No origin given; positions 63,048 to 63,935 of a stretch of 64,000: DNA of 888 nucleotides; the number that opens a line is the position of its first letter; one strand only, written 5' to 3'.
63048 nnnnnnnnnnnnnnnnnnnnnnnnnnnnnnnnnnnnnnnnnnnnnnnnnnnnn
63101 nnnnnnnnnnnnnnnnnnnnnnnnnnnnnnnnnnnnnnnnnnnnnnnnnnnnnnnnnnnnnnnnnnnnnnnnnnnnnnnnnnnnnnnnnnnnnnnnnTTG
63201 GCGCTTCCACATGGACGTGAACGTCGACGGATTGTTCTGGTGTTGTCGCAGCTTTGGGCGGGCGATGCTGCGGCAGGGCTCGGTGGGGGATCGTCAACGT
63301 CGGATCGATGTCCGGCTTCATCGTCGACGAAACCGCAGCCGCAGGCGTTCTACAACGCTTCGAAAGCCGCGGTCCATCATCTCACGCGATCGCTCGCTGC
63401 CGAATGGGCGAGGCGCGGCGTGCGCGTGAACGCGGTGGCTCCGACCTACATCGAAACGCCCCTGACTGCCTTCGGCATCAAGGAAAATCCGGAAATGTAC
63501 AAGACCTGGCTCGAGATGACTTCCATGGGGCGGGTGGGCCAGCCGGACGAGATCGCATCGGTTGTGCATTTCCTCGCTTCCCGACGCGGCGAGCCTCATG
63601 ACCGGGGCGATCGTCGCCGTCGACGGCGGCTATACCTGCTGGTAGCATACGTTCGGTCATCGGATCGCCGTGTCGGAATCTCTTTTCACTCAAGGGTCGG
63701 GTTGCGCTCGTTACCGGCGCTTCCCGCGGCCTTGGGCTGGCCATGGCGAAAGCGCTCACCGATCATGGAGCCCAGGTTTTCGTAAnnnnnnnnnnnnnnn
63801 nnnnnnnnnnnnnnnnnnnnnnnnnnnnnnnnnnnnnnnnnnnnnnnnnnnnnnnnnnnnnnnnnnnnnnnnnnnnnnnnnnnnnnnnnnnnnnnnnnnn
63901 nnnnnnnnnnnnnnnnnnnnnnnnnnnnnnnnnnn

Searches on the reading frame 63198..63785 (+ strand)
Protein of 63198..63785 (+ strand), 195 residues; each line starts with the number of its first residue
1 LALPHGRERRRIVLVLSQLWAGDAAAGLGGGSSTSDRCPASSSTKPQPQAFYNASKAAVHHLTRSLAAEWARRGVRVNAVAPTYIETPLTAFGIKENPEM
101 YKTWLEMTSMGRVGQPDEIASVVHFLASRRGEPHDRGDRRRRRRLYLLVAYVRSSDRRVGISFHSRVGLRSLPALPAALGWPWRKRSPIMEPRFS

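Call 34: search_protein_families(library=pfam, proteins=[window:63198-63785:+], max_evalue=0.0001)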
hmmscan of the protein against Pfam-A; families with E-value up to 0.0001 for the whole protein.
window:63198-63785:+ (195 aa): 2 families
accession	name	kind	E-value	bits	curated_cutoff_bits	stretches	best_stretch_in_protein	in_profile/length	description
PF13561.12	adh_short_C2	-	3.7e-25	89.3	27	1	49-130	140-220/236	Enoyl-(Acyl carrier protein) reductase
PF00106.31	adh_short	-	5.8e-13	49.2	26.6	1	49-91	146-188/195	short chain dehydrogenase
